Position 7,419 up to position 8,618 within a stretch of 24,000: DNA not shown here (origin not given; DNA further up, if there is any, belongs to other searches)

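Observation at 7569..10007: Membrane-anchored coiled-coil protein with an HMGA/CarD-like tail: candidate membrane-nucleoid tether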

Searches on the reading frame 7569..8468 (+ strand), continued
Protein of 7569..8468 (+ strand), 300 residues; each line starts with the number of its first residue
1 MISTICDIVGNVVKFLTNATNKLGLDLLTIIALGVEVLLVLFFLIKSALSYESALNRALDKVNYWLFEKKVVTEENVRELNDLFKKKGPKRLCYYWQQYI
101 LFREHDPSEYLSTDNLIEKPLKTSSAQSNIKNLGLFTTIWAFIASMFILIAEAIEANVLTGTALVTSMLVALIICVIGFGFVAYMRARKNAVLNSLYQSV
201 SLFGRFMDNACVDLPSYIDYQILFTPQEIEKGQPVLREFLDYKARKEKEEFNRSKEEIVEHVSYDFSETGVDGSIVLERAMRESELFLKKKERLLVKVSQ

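Call 45: fold_search(model_id=the predicted structure, library=pdb)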
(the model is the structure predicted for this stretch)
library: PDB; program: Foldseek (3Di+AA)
matches with E <= 10: 168; with E <= 0.001: 4
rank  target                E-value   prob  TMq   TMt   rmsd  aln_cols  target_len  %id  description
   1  8qyd_A                1.3e-04  1.00  0.42  0.45  12.0       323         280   14  Zorya anti-bacteriophage defense system ZorAB (released 2024-11-06)
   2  8qyk_A                4.3e-04  1.00  0.46  0.51  12.3       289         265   13  Zorya anti-bacteriophage defense system ZorAB, ZorA delta_359-592, ZorA tail middle deletion. (released 2024-11-06)
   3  8qyy_A                5.2e-04  1.00  0.42  0.49   8.8       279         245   14  Zorya anti-bacteriophage defense system ZorAB, ZorA delta_435-729, ZorA tail tip deletion. (released 2024-11-06)
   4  8qyh_A                7.0e-04  1.00  0.42  0.46  12.6       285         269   14  Zorya anti-bacteriophage defense system ZorAB ZorA E86A_E89A, Calcium binding site mutation (released 2024-11-06)
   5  5sv0_B                4.7e-02  0.87  0.26  0.30   8.9       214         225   12  Structure of the ExbB/ExbD complex from E. coli at pH 7.0 (released 2016-09-28)
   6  6tyi_A                8.5e-02  0.91  0.32  0.39   7.8       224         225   13  ExbB-ExbD complex in MSP1E3D1 nanodisc (released 2019-10-16)
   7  5zfp_B                8.9e-02  0.95  0.34  0.44   7.4       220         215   11  Structure of the ExbB/ExbD hexameric complex (released 2018-05-09)
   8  5sv0_J                1.1e-01  0.89  0.30  0.37   8.0       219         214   13  Structure of the ExbB/ExbD complex from E. coli at pH 7.0 (released 2016-09-28)
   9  5sv0_D                1.3e-01  0.66  0.25  0.30   8.8       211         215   12  Structure of the ExbB/ExbD complex from E. coli at pH 7.0 (released 2016-09-28)
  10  9ddo_B                1.5e-01  0.75  0.30  0.37   8.8       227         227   15  E. coli TonB-ExbBD TonB bound to ExbB chain C (released 2025-07-09)
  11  8vvn_C                1.6e-01  0.96  0.36  0.44   6.9       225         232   16  Cryo-EM structure of a type I ZorAB complex from Shewanella sp. strain ANA-3 (released 2025-02-05)
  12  5zfp_J                1.6e-01  0.91  0.34  0.43   7.4       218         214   10  Structure of the ExbB/ExbD hexameric complex (released 2018-05-09)
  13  5sv0_A                1.7e-01  0.75  0.27  0.32   8.6       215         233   14  Structure of the ExbB/ExbD complex from E. coli at pH 7.0 (released 2016-09-28)
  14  8brd_A                2.0e-01  0.75  0.32  0.36  15.3       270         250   12  Mechanisms of ion selectivity and rotor coupling in the bacterial flagellar sodium-driven stator unit (released 2023-06-14)
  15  9ddo_A                2.0e-01  0.44  0.23  0.28  10.9       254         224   14  E. coli TonB-ExbBD TonB bound to ExbB chain C (released 2025-07-09)
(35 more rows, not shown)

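Call 64: find_encoding_contigs(protein=P0374, flank=9000, max_places=1)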
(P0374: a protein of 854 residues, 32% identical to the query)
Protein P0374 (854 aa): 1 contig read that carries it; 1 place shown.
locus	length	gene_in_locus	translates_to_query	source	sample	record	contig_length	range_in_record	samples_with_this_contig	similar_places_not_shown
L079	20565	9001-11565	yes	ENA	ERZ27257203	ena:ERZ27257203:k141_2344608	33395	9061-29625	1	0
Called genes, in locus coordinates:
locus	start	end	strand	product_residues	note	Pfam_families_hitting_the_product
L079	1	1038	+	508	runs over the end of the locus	PF12673:SipL (weak)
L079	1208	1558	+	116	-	PF18895:T4SS_pilin (weak)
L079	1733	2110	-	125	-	PF03703:bPH_2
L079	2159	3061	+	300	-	-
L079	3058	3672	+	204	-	PF01741:MscL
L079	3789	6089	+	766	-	PF19732:SpoIIE_N, PF07228:SpoIIE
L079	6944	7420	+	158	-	-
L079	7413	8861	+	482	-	PF13328:HD_4, PF01966:HD (weak), PF02824:TGS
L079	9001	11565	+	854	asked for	-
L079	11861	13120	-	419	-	-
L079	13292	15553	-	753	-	-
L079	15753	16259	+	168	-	PF00300:His_Phos_1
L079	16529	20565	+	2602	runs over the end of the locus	?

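Call 65: find_encoding_contigs(protein=P0353, flank=9000, max_places=1)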
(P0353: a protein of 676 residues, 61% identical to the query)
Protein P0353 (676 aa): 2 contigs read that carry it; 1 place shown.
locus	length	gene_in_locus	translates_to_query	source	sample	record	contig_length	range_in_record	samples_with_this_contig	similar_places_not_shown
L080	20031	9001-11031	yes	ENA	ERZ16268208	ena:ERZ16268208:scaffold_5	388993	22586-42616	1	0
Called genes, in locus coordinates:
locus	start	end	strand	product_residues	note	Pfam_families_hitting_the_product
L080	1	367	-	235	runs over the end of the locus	PF04298:Zn_peptidase_2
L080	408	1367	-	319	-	-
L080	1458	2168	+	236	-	-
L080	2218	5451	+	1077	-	PF21445:ADDB_N, PF12705:PDDEXK_1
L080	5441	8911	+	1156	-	PF00580:UvrD-helicase, PF01443:Viral_helicase1 (faint), PF13087:AAA_12 (faint), PF13245:AAA_19, PF00580:UvrD-helicase, PF13361:UvrD_C, PF13538:UvrD_C_2 (faint), PF12705:PDDEXK_1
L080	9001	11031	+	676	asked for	-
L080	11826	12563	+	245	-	PF14808:TMEM164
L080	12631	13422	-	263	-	PF05239:PRC (weak)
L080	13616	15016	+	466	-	PF13421:Band_7_1, PF01145:Band_7, PF12773:DZR (weak), PF13240:Zn_Ribbon_1 (faint)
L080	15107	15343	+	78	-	PF08984:DUF1858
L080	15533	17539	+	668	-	PF00884:Sulfatase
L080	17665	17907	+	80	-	PF01381:HTH_3, PF13443:HTH_26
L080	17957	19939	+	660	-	PF00884:Sulfatase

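Call 66: find_encoding_contigs(protein=P0158, flank=9000, max_places=1)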
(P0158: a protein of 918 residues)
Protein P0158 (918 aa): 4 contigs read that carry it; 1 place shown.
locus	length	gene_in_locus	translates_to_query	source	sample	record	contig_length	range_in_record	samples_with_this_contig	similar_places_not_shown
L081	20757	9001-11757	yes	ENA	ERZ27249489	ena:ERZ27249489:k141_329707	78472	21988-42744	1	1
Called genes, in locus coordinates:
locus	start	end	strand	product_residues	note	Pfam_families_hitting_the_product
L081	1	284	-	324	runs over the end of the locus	-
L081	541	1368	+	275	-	-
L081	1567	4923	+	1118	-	PF21445:ADDB_N, PF12705:PDDEXK_1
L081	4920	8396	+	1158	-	PF00580:UvrD-helicase, PF01443:Viral_helicase1 (faint), PF13245:AAA_19, PF13361:UvrD_C, PF13538:UvrD_C_2 (faint), PF12705:PDDEXK_1 (weak)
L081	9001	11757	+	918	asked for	PF02178:AT_hook (faint)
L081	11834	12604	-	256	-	PF05239:PRC (faint)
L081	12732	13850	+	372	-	PF13421:Band_7_1, PF13248:Zn_ribbon_3 (faint), PF13240:Zn_Ribbon_1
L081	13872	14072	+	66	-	PF08984:DUF1858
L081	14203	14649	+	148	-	PF13328:HD_4 (weak)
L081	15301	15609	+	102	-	PF00338:Ribosomal_S10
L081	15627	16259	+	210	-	PF00297:Ribosomal_L3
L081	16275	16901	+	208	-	PF00573:Ribosomal_L4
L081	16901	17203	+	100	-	PF00276:Ribosomal_L23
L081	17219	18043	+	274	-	PF00181:Ribosomal_L2_N, PF03947:Ribosomal_L2_C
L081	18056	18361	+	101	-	PF00203:Ribosomal_S19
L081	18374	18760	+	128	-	PF00237:Ribosomal_L22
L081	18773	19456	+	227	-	PF07650:KH_2, PF00189:Ribosomal_S3_C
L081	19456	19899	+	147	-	PF00252:Ribosomal_L16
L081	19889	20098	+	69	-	PF00831:Ribosomal_L29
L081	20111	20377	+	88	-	PF00366:Ribosomal_S17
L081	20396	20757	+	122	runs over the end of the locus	PF00238:Ribosomal_L14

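Call 84: find_related_loci(query=A2, collection=viral_contigs, flank=6000)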
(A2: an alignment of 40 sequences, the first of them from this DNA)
Query A2 (300 aa) in viral_contigs; peptide patterns used: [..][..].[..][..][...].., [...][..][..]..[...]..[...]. (x = any residue, [..] = any of these).
271 stretches matched a pattern, but none encodes a relative of the query by tblastn (E <= 1e-3).

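Call 85: search_protein_families(library=phrogs, proteins=[window:7569-8468:+], max_evalue=0.1)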
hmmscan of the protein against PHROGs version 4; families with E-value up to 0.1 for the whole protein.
window:7569-8468:+ (300 aa): 0 families
